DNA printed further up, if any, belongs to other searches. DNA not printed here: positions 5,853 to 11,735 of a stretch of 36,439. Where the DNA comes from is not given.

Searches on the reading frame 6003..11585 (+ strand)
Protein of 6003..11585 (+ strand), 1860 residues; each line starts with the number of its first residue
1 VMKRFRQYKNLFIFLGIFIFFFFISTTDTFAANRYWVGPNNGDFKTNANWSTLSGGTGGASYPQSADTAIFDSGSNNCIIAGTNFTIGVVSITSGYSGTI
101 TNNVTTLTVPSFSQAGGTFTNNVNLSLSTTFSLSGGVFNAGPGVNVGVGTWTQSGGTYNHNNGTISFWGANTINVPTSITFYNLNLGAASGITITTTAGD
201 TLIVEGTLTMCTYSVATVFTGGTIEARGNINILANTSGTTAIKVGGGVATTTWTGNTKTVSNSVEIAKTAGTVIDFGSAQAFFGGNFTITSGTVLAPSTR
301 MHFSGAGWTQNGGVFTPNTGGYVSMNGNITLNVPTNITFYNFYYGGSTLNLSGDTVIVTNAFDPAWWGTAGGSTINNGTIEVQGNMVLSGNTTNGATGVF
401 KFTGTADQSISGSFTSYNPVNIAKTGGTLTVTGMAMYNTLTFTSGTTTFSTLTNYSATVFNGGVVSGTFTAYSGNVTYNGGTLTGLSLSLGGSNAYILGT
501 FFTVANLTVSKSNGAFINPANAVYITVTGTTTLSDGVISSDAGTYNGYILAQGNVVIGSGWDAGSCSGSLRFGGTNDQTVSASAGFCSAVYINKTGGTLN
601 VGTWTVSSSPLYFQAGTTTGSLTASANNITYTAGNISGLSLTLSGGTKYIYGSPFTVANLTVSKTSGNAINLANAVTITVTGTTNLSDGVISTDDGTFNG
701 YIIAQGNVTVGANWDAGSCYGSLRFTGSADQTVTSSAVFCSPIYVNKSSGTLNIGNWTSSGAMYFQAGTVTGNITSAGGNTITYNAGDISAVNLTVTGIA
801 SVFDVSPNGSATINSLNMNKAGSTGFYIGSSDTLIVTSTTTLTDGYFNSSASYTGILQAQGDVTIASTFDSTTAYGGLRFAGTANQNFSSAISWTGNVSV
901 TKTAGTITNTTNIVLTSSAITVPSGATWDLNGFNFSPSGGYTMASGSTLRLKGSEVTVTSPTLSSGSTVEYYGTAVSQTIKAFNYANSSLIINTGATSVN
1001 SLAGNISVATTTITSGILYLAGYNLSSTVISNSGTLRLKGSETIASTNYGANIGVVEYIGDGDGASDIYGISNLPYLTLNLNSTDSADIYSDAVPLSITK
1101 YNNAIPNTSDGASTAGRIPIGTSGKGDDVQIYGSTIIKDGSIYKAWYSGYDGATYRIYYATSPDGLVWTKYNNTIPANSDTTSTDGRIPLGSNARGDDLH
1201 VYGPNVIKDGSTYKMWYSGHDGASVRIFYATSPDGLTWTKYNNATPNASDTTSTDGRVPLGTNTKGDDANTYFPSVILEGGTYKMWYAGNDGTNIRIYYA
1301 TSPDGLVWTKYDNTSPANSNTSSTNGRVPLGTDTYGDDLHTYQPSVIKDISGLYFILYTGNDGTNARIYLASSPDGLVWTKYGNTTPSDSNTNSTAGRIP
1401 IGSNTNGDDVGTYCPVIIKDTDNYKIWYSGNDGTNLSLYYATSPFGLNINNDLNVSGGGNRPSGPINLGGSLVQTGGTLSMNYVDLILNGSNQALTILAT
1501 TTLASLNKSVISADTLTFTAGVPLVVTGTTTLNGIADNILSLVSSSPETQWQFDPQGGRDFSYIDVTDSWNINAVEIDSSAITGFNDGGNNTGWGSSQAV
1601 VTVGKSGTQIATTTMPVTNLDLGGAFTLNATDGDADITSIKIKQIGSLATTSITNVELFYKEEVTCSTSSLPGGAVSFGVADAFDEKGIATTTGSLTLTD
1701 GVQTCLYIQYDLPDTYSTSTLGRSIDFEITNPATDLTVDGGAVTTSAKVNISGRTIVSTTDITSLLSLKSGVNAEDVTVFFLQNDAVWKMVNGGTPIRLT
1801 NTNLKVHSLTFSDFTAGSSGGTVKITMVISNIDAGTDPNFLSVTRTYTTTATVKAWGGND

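Call 7: search_protein_families(library=pfam, proteins=[window:6003-11585:+], max_evalue=0.001)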
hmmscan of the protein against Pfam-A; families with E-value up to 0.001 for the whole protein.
window:6003-11585:+ (1860 aa): 1 family
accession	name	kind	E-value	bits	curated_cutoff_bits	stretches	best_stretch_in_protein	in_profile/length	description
PF04041.19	Glyco_hydro_130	-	3.5e-09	36.5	26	0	1195-1309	93-194/320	beta-1,4-mannooligosaccharide phosphorylase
